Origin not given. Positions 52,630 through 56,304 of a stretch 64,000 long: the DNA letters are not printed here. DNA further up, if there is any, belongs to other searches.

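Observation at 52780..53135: CarB carries a C-terminal domain homologous to the allosteric (nucleotide-binding) domain of ATCase regulatory subunit PyrI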

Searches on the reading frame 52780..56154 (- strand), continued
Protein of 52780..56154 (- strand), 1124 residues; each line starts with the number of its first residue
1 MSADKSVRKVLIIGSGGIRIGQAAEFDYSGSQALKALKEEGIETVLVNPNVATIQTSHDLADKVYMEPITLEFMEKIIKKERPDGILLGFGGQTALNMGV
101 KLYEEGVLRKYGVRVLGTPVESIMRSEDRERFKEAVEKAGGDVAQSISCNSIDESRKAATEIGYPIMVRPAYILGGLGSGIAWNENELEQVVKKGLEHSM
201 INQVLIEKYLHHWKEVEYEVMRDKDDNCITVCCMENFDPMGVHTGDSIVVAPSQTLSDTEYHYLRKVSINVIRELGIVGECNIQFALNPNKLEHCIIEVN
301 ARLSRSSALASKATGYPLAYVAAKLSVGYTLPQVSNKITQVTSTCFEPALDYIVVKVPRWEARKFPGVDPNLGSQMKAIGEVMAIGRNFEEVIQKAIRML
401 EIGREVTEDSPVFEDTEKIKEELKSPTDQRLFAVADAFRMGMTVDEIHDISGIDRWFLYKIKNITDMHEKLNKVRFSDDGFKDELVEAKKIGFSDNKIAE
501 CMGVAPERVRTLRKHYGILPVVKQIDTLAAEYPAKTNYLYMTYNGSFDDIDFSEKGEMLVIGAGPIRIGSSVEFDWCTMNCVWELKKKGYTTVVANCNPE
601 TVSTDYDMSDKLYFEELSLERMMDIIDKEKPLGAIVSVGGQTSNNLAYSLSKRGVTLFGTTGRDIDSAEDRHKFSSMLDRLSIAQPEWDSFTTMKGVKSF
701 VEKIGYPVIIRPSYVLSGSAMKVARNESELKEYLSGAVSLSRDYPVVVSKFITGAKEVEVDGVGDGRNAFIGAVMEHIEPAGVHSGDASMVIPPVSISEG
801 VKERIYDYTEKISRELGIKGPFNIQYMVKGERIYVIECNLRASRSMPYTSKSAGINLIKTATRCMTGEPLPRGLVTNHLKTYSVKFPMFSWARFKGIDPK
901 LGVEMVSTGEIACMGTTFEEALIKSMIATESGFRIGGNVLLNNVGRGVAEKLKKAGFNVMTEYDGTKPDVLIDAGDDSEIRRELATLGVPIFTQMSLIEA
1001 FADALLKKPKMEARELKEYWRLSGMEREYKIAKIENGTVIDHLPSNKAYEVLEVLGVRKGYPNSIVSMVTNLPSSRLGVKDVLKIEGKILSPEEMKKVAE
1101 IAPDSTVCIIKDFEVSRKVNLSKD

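Call 80: list_cluster_members(proteins=[P0162, P0163, P0164, P0176, P0186, P0188, P0192, P0196, P0197, P0199])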
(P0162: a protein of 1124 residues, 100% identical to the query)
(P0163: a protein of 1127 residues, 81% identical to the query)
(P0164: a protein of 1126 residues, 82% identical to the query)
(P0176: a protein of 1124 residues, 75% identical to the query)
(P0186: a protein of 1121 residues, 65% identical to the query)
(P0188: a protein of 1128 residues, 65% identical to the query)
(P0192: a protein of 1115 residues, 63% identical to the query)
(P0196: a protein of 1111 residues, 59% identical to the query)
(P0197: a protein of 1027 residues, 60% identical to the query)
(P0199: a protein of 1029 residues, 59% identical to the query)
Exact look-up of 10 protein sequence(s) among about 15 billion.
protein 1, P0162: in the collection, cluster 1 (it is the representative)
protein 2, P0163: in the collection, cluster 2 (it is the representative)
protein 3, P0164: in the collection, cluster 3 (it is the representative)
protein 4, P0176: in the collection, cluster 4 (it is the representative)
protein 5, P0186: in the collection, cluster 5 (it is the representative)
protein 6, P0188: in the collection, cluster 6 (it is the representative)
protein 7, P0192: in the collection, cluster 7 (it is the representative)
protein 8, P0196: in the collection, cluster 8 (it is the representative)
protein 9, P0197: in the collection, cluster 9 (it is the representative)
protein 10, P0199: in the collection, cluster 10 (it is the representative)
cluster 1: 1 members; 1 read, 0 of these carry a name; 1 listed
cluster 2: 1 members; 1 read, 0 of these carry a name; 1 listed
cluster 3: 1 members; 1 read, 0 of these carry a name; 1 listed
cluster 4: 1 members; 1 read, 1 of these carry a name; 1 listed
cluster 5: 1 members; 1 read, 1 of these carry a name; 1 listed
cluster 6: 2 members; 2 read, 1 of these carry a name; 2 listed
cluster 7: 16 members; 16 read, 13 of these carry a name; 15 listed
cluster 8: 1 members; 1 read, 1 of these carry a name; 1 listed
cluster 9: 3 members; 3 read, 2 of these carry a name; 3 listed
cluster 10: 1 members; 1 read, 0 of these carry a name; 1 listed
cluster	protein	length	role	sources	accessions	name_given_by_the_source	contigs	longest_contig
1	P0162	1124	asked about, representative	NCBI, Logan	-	-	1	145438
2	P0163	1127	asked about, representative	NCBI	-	-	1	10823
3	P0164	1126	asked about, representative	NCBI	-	-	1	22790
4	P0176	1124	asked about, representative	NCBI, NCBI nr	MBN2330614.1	MAG: carbamoyl-phosphate synthase (glutamine-hydrolyzing) large subunit [Candidatus ... | carbamoyl-phosphate synthase (glutamine-hydrolyzing) large subunit [Candidatus ...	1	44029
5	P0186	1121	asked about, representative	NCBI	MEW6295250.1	MAG: carbamoyl-phosphate synthase (glutamine-hydrolyzing) large subunit [Candidatus ...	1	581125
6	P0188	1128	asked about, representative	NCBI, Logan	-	-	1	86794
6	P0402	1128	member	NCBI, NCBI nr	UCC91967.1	MAG: carbamoyl-phosphate synthase (glutamine-hydrolyzing) large subunit [Candidatus ...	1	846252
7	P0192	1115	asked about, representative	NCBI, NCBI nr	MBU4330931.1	MAG: carbamoyl-phosphate synthase (glutamine-hydrolyzing) large subunit [Acidobacteria ... | carbamoyl-phosphate synthase (glutamine-hydrolyzing) large subunit [Acidobacteriota ...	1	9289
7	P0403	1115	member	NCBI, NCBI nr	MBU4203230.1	MAG: carbamoyl-phosphate synthase (glutamine-hydrolyzing) large subunit [Acidobacteria ... | carbamoyl-phosphate synthase (glutamine-hydrolyzing) large subunit [Acidobacteriota ...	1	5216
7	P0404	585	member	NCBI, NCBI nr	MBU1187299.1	MAG: carbamoyl-phosphate synthase large subunit, partial [Acidobacteria bacterium] | carbamoyl-phosphate synthase large subunit [Acidobacteriota bacterium]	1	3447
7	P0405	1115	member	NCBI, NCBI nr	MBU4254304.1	MAG: carbamoyl-phosphate synthase (glutamine-hydrolyzing) large subunit [Acidobacteria ... | carbamoyl-phosphate synthase (glutamine-hydrolyzing) large subunit [Acidobacteriota ...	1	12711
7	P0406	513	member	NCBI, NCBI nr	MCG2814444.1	MAG: carbamoyl-phosphate synthase large subunit, partial [Candidatus Aminicenantes ... | carbamoyl-phosphate synthase large subunit [Candidatus Aminicenantes bacterium]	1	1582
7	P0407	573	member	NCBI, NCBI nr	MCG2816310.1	MAG: aspartate carbamoyltransferase regulatory subunit, partial [Candidatus Aminicenantes ... | aspartate carbamoyltransferase regulatory subunit [Candidatus Aminicenantes bacterium]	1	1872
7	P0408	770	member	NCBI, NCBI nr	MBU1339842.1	MAG: carbamoyl-phosphate synthase (glutamine-hydrolyzing) large subunit, partial ... | carbamoyl-phosphate synthase (glutamine-hydrolyzing) large subunit [Acidobacteriota ...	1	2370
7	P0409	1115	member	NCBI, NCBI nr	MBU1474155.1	MAG: carbamoyl-phosphate synthase (glutamine-hydrolyzing) large subunit [Acidobacteria ... | carbamoyl-phosphate synthase (glutamine-hydrolyzing) large subunit [Acidobacteriota ...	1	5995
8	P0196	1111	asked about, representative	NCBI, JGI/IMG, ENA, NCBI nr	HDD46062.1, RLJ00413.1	MAG TPA: carbamoyl-phosphate synthase (glutamine-hydrolyzing) large subunit [Candidatus ... | MAG: carbamoyl phosphate synthase large subunit [Candidatus Aenigmarchaeota archaeon]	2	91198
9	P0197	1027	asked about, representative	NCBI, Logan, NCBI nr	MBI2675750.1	MAG: carbamoyl-phosphate synthase (glutamine-hydrolyzing) large subunit [Candidatus ... | carbamoyl-phosphate synthase (glutamine-hydrolyzing) large subunit [Candidatus ...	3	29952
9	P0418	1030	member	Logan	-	-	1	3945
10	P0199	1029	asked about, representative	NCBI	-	-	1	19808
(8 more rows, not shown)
